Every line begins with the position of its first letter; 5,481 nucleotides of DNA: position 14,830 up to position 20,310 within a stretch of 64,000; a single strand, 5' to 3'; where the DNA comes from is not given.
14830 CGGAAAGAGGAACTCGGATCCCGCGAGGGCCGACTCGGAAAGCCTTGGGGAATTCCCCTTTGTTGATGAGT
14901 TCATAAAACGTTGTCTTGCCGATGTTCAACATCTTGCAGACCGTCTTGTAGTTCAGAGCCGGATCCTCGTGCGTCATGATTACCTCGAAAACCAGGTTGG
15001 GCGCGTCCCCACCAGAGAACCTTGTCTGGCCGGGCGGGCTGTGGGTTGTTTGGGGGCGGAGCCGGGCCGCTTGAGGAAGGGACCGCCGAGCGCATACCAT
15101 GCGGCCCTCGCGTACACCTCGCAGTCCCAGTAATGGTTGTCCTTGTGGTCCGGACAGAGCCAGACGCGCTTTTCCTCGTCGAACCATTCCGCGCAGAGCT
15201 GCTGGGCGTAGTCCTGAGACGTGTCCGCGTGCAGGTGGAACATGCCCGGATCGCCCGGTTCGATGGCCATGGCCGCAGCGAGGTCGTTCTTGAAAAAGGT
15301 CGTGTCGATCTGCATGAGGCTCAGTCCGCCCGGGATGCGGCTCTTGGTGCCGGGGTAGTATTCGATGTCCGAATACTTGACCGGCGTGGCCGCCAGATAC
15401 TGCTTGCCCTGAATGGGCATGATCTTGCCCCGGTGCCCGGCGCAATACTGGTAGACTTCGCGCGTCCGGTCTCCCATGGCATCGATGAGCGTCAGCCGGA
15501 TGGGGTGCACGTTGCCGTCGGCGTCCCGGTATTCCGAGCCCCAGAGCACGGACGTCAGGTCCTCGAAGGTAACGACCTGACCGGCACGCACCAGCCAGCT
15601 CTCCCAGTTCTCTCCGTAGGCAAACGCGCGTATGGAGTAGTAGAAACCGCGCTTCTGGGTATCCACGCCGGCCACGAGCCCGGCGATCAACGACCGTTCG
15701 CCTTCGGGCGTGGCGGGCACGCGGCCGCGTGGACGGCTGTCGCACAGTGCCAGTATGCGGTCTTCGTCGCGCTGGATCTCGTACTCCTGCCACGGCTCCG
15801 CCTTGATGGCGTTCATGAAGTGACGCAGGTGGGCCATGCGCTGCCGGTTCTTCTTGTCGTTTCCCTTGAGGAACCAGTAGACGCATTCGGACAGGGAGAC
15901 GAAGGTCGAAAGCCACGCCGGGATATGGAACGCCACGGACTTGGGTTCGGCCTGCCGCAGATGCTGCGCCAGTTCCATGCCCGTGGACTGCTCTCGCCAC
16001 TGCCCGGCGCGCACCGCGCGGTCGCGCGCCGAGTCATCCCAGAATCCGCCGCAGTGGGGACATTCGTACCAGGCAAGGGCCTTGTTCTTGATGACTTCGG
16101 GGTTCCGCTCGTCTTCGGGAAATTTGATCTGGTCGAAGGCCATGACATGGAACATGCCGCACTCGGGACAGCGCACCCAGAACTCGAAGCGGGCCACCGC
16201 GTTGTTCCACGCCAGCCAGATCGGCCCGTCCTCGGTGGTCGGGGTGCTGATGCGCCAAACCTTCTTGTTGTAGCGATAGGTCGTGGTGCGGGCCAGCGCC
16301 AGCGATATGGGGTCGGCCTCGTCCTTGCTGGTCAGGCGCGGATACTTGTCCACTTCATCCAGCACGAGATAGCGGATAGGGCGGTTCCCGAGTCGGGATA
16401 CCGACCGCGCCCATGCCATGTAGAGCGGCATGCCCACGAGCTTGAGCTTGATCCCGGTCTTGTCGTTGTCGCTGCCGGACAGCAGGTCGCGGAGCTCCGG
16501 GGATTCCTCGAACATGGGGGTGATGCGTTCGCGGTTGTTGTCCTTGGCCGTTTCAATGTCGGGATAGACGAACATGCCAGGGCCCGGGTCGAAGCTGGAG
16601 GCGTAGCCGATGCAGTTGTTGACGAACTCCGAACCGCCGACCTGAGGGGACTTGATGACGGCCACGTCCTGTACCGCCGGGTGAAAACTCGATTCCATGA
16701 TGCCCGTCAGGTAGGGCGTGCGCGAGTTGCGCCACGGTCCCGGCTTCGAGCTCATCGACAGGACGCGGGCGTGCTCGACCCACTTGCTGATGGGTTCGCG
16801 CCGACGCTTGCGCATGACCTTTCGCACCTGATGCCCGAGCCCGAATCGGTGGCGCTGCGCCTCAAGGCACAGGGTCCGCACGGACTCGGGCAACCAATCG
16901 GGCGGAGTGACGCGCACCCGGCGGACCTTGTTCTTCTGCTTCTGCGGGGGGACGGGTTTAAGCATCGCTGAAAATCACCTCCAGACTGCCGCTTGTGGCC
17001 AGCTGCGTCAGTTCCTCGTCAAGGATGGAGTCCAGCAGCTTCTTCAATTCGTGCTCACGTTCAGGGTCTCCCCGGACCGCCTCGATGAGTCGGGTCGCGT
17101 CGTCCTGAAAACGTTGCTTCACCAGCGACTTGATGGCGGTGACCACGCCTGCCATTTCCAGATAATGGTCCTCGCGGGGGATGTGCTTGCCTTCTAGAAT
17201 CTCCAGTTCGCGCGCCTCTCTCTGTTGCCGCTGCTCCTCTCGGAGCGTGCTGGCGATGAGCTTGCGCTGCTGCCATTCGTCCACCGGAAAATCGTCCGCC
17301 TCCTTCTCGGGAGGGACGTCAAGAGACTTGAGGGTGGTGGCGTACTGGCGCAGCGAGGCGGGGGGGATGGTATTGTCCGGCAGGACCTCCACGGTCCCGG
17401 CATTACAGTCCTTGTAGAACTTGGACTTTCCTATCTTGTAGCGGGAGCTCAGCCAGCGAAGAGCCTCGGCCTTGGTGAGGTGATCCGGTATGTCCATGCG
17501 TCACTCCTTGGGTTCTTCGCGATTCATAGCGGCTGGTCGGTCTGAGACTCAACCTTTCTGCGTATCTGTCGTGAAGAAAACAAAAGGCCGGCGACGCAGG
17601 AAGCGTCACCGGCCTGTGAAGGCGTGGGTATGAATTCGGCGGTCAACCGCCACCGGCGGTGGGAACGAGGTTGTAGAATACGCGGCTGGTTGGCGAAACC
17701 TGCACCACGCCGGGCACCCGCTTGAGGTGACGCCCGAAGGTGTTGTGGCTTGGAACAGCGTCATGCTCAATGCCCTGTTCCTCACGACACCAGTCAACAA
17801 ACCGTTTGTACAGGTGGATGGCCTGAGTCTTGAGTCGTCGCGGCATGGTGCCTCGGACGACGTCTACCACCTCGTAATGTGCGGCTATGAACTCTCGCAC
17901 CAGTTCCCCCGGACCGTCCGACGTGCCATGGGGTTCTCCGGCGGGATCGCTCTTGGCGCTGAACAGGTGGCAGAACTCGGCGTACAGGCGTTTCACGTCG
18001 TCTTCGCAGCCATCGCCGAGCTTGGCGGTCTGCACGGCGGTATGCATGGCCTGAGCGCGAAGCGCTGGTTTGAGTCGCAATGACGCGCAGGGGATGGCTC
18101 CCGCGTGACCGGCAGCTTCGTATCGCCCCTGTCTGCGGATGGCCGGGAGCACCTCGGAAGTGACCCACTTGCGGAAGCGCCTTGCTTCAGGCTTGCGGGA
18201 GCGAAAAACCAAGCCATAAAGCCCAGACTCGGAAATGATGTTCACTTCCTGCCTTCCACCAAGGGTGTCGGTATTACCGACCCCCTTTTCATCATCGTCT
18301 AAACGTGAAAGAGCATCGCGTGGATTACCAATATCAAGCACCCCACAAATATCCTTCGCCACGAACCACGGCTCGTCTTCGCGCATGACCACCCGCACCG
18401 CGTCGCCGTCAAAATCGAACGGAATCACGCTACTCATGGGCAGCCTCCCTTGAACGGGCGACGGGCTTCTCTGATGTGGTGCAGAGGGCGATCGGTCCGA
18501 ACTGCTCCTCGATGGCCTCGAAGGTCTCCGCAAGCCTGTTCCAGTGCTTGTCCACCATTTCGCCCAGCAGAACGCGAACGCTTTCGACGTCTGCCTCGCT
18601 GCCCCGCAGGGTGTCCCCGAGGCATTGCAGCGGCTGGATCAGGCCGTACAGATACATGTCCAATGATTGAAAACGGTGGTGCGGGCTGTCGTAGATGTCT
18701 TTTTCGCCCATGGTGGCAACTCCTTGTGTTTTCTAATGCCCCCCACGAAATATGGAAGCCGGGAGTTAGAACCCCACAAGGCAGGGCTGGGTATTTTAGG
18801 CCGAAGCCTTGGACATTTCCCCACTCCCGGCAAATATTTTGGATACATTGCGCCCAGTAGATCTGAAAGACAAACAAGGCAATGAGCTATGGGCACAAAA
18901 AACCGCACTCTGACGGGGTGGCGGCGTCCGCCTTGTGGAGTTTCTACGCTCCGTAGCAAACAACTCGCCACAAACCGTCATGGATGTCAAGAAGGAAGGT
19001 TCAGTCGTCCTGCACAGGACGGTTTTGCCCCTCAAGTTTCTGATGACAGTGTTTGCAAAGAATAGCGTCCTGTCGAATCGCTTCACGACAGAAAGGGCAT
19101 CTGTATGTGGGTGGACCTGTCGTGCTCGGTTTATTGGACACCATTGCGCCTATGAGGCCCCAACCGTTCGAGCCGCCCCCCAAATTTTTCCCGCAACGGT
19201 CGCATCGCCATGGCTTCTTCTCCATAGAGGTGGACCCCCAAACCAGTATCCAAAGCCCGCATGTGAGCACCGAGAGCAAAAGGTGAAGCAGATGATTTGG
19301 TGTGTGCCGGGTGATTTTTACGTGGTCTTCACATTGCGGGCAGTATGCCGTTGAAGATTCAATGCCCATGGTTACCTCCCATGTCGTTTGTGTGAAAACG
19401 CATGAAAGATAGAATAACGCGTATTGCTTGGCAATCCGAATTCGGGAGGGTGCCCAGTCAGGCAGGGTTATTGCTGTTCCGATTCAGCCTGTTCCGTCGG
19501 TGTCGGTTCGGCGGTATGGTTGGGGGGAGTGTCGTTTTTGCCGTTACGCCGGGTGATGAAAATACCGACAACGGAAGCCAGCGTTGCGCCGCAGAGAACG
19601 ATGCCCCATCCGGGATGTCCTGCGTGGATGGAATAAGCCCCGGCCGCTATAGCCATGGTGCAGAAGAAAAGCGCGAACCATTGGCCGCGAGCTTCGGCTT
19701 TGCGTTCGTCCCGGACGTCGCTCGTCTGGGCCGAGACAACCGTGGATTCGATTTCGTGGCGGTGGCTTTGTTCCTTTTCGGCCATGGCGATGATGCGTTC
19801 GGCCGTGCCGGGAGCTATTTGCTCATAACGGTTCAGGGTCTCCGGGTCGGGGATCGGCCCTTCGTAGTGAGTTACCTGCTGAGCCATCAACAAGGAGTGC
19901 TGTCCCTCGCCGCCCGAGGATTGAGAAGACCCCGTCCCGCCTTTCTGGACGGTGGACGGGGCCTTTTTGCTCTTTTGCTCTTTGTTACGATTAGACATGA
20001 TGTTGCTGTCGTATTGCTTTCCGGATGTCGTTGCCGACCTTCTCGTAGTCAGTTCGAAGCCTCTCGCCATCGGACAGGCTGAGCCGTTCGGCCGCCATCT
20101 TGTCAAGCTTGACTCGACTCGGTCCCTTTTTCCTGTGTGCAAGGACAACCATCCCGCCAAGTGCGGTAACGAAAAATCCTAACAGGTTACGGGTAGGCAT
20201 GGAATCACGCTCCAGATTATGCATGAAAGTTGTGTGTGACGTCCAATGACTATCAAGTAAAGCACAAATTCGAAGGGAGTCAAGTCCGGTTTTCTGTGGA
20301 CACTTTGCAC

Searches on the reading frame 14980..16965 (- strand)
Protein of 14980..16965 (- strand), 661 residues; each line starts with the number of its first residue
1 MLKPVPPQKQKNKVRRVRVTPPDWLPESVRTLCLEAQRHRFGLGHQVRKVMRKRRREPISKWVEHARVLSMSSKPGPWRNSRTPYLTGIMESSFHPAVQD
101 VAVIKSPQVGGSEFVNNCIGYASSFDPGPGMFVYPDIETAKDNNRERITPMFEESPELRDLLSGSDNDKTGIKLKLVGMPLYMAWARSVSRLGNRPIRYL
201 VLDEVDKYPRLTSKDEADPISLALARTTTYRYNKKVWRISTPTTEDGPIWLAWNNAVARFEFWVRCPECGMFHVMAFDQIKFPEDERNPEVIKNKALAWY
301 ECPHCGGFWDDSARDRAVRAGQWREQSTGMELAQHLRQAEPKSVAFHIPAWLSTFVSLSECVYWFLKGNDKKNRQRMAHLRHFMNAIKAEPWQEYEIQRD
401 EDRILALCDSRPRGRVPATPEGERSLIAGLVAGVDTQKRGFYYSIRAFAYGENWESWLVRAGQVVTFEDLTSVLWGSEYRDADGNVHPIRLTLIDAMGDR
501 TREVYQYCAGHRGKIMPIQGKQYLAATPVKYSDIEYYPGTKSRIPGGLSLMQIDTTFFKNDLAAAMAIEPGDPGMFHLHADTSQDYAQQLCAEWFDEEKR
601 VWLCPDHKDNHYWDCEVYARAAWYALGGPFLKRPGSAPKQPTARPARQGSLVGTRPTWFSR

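Call 9: search_protein_families(library=pfam, proteins=[window:14980-16965:-])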
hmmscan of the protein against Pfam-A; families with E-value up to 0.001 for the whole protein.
window:14980-16965:- (661 aa): 2 families
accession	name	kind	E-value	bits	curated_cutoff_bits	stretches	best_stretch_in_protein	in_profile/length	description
PF05876.18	GpA_ATPase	-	1e-68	232.1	25.6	1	72-323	1-247/247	Phage terminase large subunit gpA, ATPase domain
PF20454.4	GpA_nuclease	-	4.3e-55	187.4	22.5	1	344-627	2-288/294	Terminase large subunit gpA, endonuclease domain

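Call 10: search_protein_families(library=ncbifam, proteins=[window:14980-16965:-])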
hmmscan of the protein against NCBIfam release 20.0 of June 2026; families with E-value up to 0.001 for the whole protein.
window:14980-16965:- (661 aa): 0 families

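Call 28: find_related_loci(query=window:14980-16965:-, collection=genome_contigs, flank=8000)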
Query window:14980-16965:- (661 aa) in genome_contigs; peptide patterns used: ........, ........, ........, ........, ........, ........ (x = any residue, [..] = any of these).
39 stretches matched a pattern, but none encodes a relative of the query by tblastn (E <= 1e-3).

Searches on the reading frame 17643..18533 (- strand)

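Call 16: search_protein_families(library=phrogs, proteins=[window:17643-18533:-], max_evalue=0.00001)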
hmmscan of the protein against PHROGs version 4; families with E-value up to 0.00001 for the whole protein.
window:17643-18533:- (296 aa): 11 families
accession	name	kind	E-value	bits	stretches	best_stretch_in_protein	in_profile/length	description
phrog_130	-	transcription regulation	8.8e-51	174.4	1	29-140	153-266/480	anti-repressor Ant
phrog_2899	-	transcription regulation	1.5e-42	147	1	33-144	4-117/263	anti-repressor Ant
phrog_2593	-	transcription regulation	1.8e-42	146.9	1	32-144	18-139/255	anti-repressor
phrog_245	-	transcription regulation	2.2e-37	130.3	1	34-147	39-145/319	anti-repressor Ant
phrog_463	-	transcription regulation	1.5e-34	120.7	1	38-141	7-113/250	anti-repressor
phrog_7940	-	unknown function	3.1e-33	116.4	1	35-140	3-109/252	-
phrog_2011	-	transcription regulation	1.7e-28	101.2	1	33-140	1-118/275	anti-repressor Ant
phrog_5060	-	transcription regulation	1.8e-27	97.8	1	38-153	9-129/224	anti-repressor Ant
phrog_25722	-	unknown function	9.7e-27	94.6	1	34-142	2-112/150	-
phrog_2977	-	transcription regulation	9.8e-25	88.1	1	36-115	64-148/150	anti-repressor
phrog_9976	-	transcription regulation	5.3e-23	82.8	1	41-136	6-102/188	anti-repressor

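Call 17: search_protein_families(library=pfam, proteins=[window:17643-18533:-])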
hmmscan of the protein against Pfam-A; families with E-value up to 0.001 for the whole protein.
window:17643-18533:- (296 aa): 1 family
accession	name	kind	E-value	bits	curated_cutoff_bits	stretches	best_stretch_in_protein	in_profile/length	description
PF02498.22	Bro-N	-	1.7e-25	89.9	25.6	1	46-130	2-96/96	BRO family, N-terminal domain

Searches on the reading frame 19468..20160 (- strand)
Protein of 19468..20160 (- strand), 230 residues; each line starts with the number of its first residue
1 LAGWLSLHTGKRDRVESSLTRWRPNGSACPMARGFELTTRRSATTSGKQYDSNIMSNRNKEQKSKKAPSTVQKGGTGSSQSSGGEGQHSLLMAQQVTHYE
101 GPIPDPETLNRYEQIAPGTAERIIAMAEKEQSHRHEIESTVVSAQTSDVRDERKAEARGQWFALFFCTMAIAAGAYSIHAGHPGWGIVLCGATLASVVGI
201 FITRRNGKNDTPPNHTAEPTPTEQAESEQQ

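Call 17: search_protein_families(library=pfam, proteins=[window:19468-20160:-])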
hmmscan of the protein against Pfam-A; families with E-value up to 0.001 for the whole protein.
window:19468-20160:- (230 aa): 1 family
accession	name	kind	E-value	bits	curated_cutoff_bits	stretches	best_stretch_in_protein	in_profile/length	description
PF10097.14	DUF2335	-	8.3e-20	70.9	25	1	104-148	1-45/50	Predicted membrane protein (DUF2335)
